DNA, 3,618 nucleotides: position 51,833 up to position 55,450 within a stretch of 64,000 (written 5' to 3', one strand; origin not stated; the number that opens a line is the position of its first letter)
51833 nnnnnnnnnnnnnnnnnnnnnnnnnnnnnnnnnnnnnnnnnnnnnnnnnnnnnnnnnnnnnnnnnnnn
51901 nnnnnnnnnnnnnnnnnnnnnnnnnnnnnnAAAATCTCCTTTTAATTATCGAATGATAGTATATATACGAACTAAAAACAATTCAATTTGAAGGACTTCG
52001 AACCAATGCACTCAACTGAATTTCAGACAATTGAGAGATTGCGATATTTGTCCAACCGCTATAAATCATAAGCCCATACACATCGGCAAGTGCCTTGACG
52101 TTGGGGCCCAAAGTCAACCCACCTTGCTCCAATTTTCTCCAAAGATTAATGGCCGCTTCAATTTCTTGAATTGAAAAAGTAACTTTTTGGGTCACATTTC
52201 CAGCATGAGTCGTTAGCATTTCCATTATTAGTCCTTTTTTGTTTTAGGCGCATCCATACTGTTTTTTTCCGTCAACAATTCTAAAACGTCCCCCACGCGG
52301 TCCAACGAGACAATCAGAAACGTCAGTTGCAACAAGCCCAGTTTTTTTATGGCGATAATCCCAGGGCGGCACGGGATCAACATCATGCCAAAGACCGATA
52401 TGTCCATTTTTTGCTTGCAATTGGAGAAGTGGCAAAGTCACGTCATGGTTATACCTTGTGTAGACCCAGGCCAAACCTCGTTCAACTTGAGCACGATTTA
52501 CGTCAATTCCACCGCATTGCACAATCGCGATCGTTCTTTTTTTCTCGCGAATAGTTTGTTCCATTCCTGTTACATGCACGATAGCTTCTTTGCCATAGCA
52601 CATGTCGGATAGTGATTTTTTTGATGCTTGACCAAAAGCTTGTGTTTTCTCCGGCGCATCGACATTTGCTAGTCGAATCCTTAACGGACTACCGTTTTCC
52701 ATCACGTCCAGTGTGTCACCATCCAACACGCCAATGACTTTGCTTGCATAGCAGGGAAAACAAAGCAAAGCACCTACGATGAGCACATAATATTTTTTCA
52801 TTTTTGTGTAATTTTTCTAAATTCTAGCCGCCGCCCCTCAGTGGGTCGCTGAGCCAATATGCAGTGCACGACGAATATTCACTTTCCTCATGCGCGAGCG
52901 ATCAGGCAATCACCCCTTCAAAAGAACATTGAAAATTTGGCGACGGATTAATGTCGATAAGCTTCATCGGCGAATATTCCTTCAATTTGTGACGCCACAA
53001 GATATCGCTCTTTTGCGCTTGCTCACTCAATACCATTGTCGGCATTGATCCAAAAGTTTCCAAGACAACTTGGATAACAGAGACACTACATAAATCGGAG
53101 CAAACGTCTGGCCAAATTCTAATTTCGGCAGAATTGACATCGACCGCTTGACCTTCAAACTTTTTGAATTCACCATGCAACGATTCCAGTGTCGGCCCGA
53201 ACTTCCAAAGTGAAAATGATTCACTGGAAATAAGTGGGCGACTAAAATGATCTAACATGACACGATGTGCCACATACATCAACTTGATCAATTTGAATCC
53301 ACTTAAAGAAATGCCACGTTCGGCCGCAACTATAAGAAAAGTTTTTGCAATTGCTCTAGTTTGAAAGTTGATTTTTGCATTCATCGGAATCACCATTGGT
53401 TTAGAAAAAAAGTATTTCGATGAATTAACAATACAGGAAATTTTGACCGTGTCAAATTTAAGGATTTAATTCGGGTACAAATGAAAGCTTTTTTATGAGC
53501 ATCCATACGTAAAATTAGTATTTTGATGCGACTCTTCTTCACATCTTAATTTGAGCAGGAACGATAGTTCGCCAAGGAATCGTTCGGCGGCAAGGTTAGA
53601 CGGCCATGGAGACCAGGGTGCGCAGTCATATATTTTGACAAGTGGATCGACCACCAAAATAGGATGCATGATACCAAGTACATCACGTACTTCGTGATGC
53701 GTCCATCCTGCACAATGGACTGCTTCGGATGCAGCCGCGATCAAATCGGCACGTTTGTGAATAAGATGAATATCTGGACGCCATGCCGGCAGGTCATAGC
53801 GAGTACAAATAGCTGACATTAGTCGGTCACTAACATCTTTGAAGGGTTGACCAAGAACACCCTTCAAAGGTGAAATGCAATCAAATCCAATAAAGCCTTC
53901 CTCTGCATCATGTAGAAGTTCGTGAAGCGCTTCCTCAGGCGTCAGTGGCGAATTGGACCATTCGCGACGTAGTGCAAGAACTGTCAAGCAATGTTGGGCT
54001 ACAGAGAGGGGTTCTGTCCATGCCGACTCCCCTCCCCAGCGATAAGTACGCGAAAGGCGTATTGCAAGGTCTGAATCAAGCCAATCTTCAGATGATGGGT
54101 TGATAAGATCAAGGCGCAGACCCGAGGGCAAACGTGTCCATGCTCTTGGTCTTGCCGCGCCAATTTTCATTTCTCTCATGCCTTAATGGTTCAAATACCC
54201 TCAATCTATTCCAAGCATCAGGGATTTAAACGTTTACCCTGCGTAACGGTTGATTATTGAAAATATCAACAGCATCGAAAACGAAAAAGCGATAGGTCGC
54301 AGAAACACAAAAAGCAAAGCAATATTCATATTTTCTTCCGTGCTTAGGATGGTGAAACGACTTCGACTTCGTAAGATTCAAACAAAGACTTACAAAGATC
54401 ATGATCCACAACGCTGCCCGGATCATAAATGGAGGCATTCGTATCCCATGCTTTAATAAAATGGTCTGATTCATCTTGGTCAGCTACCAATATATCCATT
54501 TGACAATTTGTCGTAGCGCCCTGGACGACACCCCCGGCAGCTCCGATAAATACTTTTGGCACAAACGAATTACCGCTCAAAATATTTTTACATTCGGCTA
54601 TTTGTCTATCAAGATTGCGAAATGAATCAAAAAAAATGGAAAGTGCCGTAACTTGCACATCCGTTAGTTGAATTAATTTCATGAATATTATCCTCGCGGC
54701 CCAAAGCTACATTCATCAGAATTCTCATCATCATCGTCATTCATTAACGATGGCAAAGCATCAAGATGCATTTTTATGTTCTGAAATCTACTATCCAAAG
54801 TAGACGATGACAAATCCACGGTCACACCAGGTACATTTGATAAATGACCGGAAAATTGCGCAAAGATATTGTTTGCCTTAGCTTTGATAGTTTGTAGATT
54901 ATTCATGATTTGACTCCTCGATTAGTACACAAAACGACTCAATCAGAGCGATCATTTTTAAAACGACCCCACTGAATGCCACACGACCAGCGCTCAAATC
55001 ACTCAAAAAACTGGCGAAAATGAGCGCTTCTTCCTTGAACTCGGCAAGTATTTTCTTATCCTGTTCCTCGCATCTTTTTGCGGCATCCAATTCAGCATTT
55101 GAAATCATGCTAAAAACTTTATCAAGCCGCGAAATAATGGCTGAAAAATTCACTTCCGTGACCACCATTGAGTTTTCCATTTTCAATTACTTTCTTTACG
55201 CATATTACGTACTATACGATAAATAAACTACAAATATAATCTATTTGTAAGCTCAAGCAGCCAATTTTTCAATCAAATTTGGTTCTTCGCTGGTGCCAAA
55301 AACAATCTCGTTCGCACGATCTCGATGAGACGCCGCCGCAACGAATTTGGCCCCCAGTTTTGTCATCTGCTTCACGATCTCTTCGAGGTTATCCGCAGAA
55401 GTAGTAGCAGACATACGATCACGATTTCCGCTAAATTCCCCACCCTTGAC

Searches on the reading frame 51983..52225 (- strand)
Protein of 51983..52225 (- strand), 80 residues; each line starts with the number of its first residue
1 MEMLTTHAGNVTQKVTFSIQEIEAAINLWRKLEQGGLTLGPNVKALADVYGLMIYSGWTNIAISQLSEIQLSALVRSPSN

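Call 3: search_protein_families(library=pfam, proteins=[window:51983-52225:-], max_evalue=0.1)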
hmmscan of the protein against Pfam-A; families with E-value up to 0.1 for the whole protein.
window:51983-52225:- (80 aa): 1 family
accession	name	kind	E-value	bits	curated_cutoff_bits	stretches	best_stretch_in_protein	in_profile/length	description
PF12512.13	DUF3717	-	1.5e-15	57.2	25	1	17-74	3-63/68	Protein of unknown function (DUF3717)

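Call 4: search_protein_families(library=ncbifam, proteins=[window:51983-52225:-], max_evalue=0.1)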
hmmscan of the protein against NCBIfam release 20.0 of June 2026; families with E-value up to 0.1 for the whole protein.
window:51983-52225:- (80 aa): 0 families

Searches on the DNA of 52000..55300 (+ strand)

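Call 5: search_dna_similar(query=window:52000-55300:+, collection=plasmids, mode=near, max_rows=20)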
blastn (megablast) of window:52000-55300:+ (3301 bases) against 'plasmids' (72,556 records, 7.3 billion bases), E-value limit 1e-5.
No match.

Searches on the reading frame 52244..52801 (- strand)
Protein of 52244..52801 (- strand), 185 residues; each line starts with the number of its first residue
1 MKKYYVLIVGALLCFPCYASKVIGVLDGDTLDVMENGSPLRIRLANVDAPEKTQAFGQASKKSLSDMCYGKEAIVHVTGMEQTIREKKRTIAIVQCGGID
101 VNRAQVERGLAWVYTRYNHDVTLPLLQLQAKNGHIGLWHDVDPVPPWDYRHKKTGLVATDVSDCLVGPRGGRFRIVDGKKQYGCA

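Call 3: search_protein_families(library=pfam, proteins=[window:52244-52801:-], max_evalue=0.1)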
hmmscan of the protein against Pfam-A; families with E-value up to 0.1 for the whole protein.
window:52244-52801:- (185 aa): 1 family
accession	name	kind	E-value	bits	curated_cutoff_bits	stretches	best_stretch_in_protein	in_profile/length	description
PF00565.23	SNase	-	1.8e-16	61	21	1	41-140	1-107/107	Staphylococcal nuclease homologue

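Call 4: search_protein_families(library=ncbifam, proteins=[window:52244-52801:-], max_evalue=0.1)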
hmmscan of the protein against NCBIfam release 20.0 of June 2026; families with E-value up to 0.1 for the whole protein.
window:52244-52801:- (185 aa): 2 families
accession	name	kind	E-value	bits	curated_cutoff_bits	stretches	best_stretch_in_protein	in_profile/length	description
NF047969.1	CaNuclEcnA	equivalog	4.7e-11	42.9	180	2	17-54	4-41/151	calcium-activated nuclease EcnA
NF047694.1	TnucaseNucIStaph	equivalog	0.0018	17.8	250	1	21-76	48-104/175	thermonuclease NucI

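Call 6: search_protein_families(library=padloc, proteins=[window:52244-52801:-], max_evalue=0.1)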
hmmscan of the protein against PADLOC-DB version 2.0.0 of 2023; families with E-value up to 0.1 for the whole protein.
window:52244-52801:- (185 aa): 1 family
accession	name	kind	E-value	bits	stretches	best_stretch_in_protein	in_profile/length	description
PDLC01096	C3a212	-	8.5e-06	23.1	1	20-142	48-180/279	SNc+LTD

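Call 7: search_protein_families(library=phrogs, proteins=[window:52244-52801:-], max_evalue=0.1)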
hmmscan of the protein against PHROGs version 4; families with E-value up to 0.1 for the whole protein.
window:52244-52801:- (185 aa): 4 families
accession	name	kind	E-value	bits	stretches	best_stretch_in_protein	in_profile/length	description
phrog_8809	-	unknown function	7.1e-24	83.9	1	18-154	1099-1246/2317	-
phrog_452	-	DNA, RNA and nucleotide metabolism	2e-10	41.8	1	17-121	68-184/201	endonuclease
phrog_18798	-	unknown function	0.00024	22.4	1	19-120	6-110/124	-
phrog_20876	-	DNA, RNA and nucleotide metabolism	0.014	15.4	1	23-74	171-222/395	nuclease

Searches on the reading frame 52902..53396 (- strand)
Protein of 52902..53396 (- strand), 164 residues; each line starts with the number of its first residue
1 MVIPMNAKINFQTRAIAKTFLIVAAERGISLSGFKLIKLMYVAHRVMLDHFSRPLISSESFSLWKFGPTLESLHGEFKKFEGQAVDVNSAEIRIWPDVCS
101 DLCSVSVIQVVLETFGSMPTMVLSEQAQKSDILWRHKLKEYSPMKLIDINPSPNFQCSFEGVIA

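Call 3: search_protein_families(library=pfam, proteins=[window:52902-53396:-], max_evalue=0.1)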
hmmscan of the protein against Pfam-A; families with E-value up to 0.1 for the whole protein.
window:52902-53396:- (164 aa): 1 family
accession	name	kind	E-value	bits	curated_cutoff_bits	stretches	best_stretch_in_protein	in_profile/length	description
PF13274.11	SocA_Panacea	-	3.7e-08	34.7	25.7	1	36-134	1-112/113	Antitoxin SocA-like, Panacea domain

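Call 4: search_protein_families(library=ncbifam, proteins=[window:52902-53396:-], max_evalue=0.1)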
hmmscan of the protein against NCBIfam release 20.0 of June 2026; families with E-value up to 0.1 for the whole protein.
window:52902-53396:- (164 aa): 1 family
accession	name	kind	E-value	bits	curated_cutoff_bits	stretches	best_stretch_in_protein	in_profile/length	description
NF047745.1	SocA_antitoxin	equivalog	1.4e-12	47.6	190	1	13-135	3-130/176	type VI toxin-antitoxin system SocA family antitoxin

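Call 6: search_protein_families(library=padloc, proteins=[window:52902-53396:-], max_evalue=0.1)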
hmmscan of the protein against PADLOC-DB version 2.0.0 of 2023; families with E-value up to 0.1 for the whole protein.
window:52902-53396:- (164 aa): 0 families

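Call 7: search_protein_families(library=phrogs, proteins=[window:52902-53396:-], max_evalue=0.1)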
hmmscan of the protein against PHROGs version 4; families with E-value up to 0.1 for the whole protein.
window:52902-53396:- (164 aa): 2 families
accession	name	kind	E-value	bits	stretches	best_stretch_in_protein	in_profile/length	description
phrog_1281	-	unknown function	2.4e-14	54.5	1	13-144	10-138/195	-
phrog_10390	-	unknown function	2.1e-09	38.3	1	13-136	151-272/299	-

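Call 15: find_homologous_proteins(query=window:52902-53396:-)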
Query window:52902-53396:- (164 aa): 3 proteins with E <= 0.001 among 26 candidates.
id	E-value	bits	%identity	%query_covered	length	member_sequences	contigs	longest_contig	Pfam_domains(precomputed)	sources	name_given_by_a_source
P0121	1.3e-100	352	100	98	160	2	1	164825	PF13274.12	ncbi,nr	ncbi:MAG: DUF4065 domain-containing protein [bacterium]|nr:DUF4065 domain-containing protein [bacter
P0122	1.6e-66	241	71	95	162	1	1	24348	PF13274.12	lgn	-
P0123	1.1e-60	222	65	97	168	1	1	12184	PF13274.12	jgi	jgi:uncharacterized phage-associated protein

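Call 39: search_protein_representatives(alignment_id=A2)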
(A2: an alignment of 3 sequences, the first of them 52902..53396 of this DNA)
Query: 3 sequences, 166 profile positions. Proteins with E-value up to 0.001 (for the whole library): 1225; up to 1e-10: 19; up to 1e-30: 1. The best 150 are listed.
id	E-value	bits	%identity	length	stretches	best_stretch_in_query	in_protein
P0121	8.9e-94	328.0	-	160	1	5-164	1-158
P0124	1.4e-18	83.4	-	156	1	12-144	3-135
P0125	1.8e-15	73.3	-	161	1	11-142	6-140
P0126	2.6e-14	69.5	-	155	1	14-146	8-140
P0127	2.6e-13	66.3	-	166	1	13-150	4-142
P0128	6.5e-13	65.0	-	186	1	11-156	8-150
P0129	2.3e-12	63.2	-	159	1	11-138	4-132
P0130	2.8e-12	62.9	-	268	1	11-130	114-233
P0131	3.1e-12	62.8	-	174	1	12-135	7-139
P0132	5.1e-12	62.1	-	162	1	14-134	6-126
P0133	8.2e-12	61.4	-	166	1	10-141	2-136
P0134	1.5e-11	60.6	-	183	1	14-142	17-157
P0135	3.0e-11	59.6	-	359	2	12-84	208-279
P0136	3.4e-11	59.4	-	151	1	12-136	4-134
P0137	4.1e-11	59.1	-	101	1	16-92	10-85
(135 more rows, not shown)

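Call 62: search_dna_similar(query=window:52902-53396:-, collection=plasmids, mode=protein, max_rows=25, max_evalue=0.001)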
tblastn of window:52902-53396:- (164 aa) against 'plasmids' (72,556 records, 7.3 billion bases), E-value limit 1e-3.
Records with a match: 2; places in all: 2; records where one place covers at least 80% of the query: 0.
Best place of each record, by identity: <60% 2.
By first word of the organism name: Shewanella 1; Rickettsia 1.
By predicted mobility (MOB-suite, as given by PLSDB): mobilizable 1; non-mobilizable 1.
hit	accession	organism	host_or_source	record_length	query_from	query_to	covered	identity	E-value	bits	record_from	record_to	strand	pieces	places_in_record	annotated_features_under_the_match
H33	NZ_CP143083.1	Shewanella khirikhana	shrimp,mixed culture,intestine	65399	11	137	77%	28.2%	6e-7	55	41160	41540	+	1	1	type II toxin-antitoxin system antitoxin SocA domain-containing ...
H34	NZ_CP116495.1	Rickettsia asembonensis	Ctenocephalides orientis,insect ...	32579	16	80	40%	37.9%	3e-4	47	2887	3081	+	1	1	AAA family ATPase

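Call 63: search_dna_similar(query=window:52902-53396:-, collection=phages, mode=protein, max_rows=15, max_evalue=0.001)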
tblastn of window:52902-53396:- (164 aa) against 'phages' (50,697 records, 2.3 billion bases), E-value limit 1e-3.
Records with a match: 20; places in all: 20; records where one place covers at least 80% of the query: 4.
Best place of each record, by identity: <60% 20.
By first word of the organism name: Bordetella 5; Escherichia 3; Rhodobacter 2; Rhodovulum 2; Aggregatibacter 2; Streptococcus 2; Flavonifractor 1; Blautia 1; bajarodcaudo 1; Halomonas 1.
By host as written in the record: Bordetella avium 5; Rhodobacter sp. E32 2; Rhodovulum sp. P122A 2; Aggregatibacter actinomycetemcomitans D11S-1 2; Escherichia coli STEC1575 1; Escherichia coli ECOR13 1; Escherichia coli strain O174:H21 isolate 1720a 1; Flavonifractor plautii 1; and 5 more.
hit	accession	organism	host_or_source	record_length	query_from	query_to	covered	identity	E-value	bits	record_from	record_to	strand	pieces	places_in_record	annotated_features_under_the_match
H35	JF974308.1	Rhodobacter phage RC1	Rhodobacter sp. E32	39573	11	162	93%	25.8%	1e-3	44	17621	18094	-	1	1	hypothetical protein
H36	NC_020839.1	Rhodobacter phage RC1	Rhodobacter sp. E32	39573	11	162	93%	25.8%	1e-3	44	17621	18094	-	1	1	hypothetical protein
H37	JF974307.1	Rhodovulum phage RS1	Rhodovulum sp. P122A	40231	11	162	93%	25.8%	1e-3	44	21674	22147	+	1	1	hypothetical protein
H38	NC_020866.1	Rhodovulum phage RS1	Rhodovulum sp. P122A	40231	11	162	93%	25.8%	1e-3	44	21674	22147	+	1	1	hypothetical protein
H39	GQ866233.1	Aggregatibacter phage S1249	Aggregatibacter actinomycetemcomitans ...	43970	11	134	76%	29.1%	9e-4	44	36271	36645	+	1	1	phage-associated protein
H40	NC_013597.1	Aggregatibacter phage S1249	Aggregatibacter actinomycetemcomitans ...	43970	11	134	76%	29.1%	9e-4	44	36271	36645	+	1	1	DUF4065 domain-containing protein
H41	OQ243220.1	Escherichia phage phiSTEC1575-Stx2k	Escherichia coli STEC1575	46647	16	134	73%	28.6%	5e-6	51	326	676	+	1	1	DUF4065 domain-containing protein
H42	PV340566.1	Escherichia phage PhiR47_1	Escherichia coli ECOR13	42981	16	134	73%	28.6%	5e-6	51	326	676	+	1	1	PanA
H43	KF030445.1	Escherichia phage 1720a-02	Escherichia coli strain O174:H21 ...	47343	16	134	73%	28.6%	5e-6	51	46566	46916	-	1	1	none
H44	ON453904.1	Flavonifractor phage Chenonceau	Flavonifractor plautii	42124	16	136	74%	27.0%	2e-5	49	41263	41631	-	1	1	hypothetical protein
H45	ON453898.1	Blautia phage Montmirail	Blautia coccoides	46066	16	91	46%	35.5%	3e-7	54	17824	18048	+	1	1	hypothetical protein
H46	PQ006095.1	bajarodcaudo virus 4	Peromyscus fraterculus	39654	26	134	66%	22.9%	3e-4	45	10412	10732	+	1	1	none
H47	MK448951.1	Streptococcus phage Javan470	Streptococcus pyogenes ERR448936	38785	16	85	43%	34.3%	5e-7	54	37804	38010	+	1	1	GepA protein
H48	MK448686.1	Streptococcus phage Javan157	Streptococcus dysgalactiae ERR109370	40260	16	85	43%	34.3%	5e-7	54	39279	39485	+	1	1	GepA protein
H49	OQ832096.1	Halomonas phage vB_HmeY_H4907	Halomonas meridiana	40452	13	80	41%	33.8%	9e-6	50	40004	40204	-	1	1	protein of unknown function DUF4065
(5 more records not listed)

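Call 85: predict_structure(alignment_id=A2)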
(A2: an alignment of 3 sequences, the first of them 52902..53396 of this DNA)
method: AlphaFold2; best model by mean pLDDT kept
length: 164 residues; sequences in the alignment: 3
mean_pLDDT: 38.7   pTM: 0.27
mean pLDDT of the five models: 38.7, 37.9, 36.0, 34.8, 34.7
residues with pLDDT >= 90: 0; 70-90: 0; 50-70: 23; < 50: 141
segments of 3 or more residues with pLDDT < 50: 1-15, 27-39, 48-118, 126-128, 134-164
pLDDT, mean of each block of 10 residues (from residue 1): 27 48 50 45 50 43 33 29 29 32 37 46 50 46 33 28 24
secondary structure, 60 per line:
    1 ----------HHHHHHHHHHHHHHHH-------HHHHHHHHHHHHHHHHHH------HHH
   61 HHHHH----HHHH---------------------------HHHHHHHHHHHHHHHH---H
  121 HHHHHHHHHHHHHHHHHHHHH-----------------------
elements in order: H11-26 H34-51 H58-65 H70-73 H101-116 H120-141

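Call 88: get_annotated_region(hit=H47, flank=1500)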
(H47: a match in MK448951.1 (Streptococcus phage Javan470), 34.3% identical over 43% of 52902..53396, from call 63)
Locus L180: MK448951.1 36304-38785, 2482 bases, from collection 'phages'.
description: Streptococcus phage Javan470, complete genome.
organism: Streptococcus phage Javan470 (NCBI taxid 2548189)
taxonomy: Viruses; Duplodnaviria; Heunggongvirae; Uroviricota; Caudoviricetes
host: Streptococcus pyogenes ERR448936; source: -; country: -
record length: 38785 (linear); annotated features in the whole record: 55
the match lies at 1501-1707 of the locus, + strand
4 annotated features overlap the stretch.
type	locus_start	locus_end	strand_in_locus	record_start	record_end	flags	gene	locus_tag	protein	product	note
CDS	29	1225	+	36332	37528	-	-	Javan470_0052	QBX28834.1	lysin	-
CDS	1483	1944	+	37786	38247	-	-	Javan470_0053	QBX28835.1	GepA protein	-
CDS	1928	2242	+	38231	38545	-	-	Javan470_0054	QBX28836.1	hypothetical protein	-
CDS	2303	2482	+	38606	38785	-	-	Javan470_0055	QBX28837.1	paratox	-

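Call 89: get_annotated_region(hit=H33, flank=2500)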
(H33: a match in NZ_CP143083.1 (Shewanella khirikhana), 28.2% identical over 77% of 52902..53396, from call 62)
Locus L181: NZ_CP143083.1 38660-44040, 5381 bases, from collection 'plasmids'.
description: Shewanella khirikhana strain JW44 plasmid unnamed, complete sequence
organism: Shewanella khirikhana (NCBI taxid 1965282)
taxonomy: Bacteria; Pseudomonadota; Gammaproteobacteria; Alteromonadales; Shewanellaceae; Shewanella; Shewanella khirikhana
host: -; source: shrimp,mixed culture,intestine; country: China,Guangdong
typing (MOB-suite, as given by PLSDB): mobilizable; relaxase MOBP
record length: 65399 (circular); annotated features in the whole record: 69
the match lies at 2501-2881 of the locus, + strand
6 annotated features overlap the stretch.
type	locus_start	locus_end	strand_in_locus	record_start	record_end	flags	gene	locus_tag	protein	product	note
CDS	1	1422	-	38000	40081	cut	-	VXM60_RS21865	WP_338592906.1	transposase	-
CDS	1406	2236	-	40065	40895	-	-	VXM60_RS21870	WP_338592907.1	TnsA endonuclease C-terminal domain-containing protein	-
CDS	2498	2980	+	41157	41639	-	-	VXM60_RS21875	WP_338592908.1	type II toxin-antitoxin system antitoxin SocA domain-containing protein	-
CDS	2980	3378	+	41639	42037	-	-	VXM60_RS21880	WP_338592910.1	hypothetical protein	-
CDS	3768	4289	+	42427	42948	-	-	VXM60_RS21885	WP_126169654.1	ProQ/FINO family protein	-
CDS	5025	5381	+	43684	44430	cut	-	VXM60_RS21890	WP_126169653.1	hypothetical protein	-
